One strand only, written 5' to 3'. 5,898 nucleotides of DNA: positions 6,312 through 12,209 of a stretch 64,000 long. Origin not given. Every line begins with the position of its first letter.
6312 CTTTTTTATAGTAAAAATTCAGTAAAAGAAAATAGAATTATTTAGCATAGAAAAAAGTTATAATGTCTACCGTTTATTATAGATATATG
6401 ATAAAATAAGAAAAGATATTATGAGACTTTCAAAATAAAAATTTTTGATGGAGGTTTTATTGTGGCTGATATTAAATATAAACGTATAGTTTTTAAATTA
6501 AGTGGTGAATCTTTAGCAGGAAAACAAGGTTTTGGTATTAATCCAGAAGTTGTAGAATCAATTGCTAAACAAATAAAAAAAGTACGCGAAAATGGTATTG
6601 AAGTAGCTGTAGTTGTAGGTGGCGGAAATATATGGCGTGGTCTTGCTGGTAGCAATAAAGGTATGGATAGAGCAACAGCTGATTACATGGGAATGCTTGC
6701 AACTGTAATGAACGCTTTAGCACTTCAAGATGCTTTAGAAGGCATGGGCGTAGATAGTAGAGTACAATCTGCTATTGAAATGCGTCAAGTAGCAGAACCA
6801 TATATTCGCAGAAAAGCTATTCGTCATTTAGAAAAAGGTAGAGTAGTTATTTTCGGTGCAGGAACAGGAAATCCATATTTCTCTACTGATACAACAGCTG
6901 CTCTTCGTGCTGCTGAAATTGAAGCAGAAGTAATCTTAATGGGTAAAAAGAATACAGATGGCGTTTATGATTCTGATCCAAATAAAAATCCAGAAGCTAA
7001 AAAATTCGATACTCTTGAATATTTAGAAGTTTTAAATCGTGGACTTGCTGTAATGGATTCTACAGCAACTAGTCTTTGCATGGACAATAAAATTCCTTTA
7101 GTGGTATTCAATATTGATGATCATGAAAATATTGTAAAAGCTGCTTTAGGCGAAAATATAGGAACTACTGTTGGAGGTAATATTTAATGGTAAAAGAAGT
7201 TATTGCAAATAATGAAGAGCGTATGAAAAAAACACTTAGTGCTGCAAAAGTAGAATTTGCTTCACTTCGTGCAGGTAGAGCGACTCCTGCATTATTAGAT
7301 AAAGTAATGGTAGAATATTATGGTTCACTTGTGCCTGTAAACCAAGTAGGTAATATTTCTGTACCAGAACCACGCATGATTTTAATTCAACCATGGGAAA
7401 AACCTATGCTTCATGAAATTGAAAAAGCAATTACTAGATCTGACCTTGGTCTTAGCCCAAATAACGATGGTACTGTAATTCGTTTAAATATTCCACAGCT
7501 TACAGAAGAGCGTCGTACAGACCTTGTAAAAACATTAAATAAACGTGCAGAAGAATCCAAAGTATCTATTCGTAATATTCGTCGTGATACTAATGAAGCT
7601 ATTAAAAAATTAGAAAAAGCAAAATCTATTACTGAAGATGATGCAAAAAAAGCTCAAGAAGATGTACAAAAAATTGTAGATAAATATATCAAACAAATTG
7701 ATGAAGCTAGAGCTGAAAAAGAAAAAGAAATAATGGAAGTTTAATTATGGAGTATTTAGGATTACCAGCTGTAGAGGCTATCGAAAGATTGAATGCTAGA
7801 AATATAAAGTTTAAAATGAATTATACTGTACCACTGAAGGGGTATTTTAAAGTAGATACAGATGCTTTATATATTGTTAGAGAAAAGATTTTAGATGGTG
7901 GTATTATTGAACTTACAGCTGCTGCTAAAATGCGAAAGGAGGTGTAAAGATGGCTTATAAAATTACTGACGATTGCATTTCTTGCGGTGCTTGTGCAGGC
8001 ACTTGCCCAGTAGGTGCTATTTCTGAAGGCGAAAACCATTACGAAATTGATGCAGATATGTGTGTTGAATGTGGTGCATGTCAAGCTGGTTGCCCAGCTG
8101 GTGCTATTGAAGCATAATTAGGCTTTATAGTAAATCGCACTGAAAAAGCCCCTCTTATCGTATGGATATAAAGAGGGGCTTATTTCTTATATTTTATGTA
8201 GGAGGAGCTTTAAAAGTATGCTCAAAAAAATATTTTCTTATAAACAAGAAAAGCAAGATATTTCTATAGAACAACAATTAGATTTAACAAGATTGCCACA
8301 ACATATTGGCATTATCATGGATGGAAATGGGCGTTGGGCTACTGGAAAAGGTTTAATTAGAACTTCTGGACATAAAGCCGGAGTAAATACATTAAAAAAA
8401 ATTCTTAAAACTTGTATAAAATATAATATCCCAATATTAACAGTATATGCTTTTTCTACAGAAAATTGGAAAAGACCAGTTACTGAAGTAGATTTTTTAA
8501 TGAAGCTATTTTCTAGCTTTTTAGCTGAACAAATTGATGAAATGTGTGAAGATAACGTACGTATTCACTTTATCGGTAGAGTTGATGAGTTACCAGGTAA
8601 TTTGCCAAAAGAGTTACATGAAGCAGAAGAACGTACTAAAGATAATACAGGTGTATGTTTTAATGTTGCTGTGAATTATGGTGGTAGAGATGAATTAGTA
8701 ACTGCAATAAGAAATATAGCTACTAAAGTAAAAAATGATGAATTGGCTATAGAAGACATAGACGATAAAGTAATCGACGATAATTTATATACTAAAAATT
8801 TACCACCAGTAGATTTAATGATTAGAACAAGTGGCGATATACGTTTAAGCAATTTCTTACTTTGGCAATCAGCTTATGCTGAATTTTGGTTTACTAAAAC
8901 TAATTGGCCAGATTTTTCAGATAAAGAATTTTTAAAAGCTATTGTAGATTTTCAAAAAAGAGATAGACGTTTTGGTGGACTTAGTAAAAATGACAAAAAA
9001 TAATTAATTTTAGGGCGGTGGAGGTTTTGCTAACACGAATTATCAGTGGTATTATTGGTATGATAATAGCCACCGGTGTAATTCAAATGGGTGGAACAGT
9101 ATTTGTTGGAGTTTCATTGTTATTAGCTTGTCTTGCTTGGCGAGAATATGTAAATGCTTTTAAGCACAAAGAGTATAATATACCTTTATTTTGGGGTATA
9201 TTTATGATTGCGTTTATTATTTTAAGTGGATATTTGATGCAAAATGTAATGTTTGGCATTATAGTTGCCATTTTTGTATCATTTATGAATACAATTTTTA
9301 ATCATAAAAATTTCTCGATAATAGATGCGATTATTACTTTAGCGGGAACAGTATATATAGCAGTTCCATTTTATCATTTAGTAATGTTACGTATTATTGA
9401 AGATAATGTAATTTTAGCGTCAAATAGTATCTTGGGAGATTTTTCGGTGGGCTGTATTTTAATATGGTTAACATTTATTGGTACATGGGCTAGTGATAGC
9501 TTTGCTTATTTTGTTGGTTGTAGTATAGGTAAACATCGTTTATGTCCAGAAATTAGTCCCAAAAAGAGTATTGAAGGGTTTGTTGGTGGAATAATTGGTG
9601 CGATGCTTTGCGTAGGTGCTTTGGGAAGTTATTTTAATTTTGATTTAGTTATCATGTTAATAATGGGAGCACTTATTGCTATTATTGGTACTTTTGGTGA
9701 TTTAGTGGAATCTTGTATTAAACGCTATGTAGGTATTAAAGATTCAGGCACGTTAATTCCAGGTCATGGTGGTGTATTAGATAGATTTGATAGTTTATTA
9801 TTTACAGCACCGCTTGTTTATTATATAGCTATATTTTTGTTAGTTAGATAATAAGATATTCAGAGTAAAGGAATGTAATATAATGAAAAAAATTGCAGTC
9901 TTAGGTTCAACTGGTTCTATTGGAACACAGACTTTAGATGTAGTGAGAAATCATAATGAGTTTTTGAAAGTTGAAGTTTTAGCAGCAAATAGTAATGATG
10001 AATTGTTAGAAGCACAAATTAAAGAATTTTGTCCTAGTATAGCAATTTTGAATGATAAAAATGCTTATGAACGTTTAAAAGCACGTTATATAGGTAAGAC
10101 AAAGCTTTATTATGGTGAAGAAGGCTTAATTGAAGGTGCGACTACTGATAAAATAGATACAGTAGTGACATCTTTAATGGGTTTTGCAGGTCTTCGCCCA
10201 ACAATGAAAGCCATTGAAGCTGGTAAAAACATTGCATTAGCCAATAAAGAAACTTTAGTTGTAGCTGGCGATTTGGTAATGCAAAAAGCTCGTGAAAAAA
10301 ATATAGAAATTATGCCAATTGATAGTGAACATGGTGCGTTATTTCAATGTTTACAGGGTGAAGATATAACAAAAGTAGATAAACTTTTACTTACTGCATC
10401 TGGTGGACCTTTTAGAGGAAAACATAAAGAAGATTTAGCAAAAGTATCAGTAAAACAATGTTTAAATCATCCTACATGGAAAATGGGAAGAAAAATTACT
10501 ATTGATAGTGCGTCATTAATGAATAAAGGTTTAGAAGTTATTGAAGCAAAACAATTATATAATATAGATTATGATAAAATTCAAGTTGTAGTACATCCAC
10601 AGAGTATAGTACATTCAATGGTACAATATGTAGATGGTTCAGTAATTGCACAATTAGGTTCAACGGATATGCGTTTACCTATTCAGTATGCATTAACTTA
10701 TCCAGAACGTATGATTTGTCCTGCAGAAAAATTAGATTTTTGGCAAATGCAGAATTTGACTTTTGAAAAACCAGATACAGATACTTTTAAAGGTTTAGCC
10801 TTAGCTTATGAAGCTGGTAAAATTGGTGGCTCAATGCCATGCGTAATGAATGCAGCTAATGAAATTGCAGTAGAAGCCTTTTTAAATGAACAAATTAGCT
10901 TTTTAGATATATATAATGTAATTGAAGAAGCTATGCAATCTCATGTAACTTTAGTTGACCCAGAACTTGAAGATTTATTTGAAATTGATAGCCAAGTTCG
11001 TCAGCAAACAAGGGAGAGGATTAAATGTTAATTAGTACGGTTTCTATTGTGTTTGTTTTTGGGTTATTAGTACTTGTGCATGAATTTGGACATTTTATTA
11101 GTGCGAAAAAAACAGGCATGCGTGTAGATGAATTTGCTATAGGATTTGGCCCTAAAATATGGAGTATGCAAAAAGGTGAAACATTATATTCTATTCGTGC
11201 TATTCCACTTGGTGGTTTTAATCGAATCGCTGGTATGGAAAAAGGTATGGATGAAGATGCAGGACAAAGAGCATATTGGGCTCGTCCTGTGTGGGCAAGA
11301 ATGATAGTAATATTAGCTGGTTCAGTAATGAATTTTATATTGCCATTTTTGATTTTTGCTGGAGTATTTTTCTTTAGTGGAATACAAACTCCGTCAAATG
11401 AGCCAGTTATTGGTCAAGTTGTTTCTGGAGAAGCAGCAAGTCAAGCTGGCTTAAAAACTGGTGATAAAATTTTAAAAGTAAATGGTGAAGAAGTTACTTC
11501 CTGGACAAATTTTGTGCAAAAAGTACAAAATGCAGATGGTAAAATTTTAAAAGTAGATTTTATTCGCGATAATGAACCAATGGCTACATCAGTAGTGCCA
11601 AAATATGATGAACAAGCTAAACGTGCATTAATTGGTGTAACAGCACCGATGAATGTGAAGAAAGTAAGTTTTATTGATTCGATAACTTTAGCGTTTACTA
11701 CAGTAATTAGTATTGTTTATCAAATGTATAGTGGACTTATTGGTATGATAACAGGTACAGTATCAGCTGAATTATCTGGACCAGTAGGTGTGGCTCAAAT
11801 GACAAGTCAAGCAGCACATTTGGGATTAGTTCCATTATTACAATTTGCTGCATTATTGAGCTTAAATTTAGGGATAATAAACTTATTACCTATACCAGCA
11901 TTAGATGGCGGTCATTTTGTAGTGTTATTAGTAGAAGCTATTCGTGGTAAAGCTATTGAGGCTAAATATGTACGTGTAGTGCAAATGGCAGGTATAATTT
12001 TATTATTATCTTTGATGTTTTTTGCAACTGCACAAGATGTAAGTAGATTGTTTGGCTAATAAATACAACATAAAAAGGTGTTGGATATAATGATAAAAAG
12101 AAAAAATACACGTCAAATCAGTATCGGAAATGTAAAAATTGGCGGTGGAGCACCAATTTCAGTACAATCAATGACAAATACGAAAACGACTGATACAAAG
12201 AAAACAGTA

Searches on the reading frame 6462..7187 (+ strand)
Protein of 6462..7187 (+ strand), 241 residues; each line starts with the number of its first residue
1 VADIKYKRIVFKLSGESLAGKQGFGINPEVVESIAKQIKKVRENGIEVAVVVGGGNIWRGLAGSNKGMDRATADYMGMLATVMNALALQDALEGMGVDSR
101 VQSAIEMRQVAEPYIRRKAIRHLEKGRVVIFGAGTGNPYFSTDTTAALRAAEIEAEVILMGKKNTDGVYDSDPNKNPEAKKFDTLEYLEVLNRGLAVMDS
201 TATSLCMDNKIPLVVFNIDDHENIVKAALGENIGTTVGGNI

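Call 82: search_protein_families(library=pfam, proteins=[window:6462-7187:+], max_evalue=0.00001)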
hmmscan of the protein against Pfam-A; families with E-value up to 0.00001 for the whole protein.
window:6462-7187:+ (241 aa): 1 family
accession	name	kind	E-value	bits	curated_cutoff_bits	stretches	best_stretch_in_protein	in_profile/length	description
PF00696.33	AA_kinase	-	2.6e-38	132.5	24.9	1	7-217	1-234/234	Amino acid kinase family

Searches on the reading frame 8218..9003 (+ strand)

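Call 82: search_protein_families(library=pfam, proteins=[window:8218-9003:+], max_evalue=0.00001)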
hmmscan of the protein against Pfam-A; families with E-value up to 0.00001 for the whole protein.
window:8218-9003:+ (261 aa): 1 family
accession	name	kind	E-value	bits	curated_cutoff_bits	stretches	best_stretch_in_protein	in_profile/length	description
PF01255.24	Prenyltransf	-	1.5e-87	293.2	27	1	33-253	1-219/219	Putative undecaprenyl diphosphate synthase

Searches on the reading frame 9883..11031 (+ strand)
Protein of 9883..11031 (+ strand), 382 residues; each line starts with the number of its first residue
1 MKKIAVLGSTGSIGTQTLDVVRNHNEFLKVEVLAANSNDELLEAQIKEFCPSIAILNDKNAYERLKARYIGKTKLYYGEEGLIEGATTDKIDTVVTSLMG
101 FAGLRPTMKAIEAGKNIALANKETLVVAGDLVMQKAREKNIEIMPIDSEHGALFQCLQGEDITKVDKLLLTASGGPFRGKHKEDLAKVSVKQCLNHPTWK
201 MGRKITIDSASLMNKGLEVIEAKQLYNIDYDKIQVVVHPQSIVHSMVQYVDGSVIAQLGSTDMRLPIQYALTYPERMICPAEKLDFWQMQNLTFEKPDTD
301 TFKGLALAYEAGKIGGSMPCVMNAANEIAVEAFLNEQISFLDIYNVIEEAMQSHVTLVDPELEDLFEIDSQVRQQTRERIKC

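Call 82: search_protein_families(library=pfam, proteins=[window:9883-11031:+], max_evalue=0.00001)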
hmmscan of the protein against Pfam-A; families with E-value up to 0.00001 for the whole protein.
window:9883-11031:+ (382 aa): 3 families
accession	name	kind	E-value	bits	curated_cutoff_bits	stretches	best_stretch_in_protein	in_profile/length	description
PF13288.12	DXPR_C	-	2.4e-45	153.9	27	1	258-374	1-114/115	DXP reductoisomerase C-terminal domain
PF02670.22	DXP_reductoisom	-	1.4e-42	145.9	21.7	1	4-129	1-129/129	1-deoxy-D-xylulose 5-phosphate reductoisomerase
PF08436.17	DXP_redisom_C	-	2.3e-38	130.7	26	1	143-226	1-84/84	1-deoxy-D-xylulose 5-phosphate reductoisomerase C-terminal domain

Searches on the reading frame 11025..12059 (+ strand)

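Call 82: search_protein_families(library=pfam, proteins=[window:11025-12059:+], max_evalue=0.00001)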
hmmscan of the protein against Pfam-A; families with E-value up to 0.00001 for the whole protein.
window:11025-12059:+ (344 aa): 4 families
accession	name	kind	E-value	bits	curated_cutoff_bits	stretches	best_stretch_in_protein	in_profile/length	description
PF02163.28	Peptidase_M50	-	1.3e-64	218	27.2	1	9-330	3-221/221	Peptidase family M50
PF17820.7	PDZ_6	-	6.4e-09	35.9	27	1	128-180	1-53/54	PDZ domain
PF13180.12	PDZ_2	-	2.7e-08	34.4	27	1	125-189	12-77/80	PDZ domain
PF00595.29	PDZ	-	4.5e-08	33.8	23.2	1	125-162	25-62/81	PDZ domain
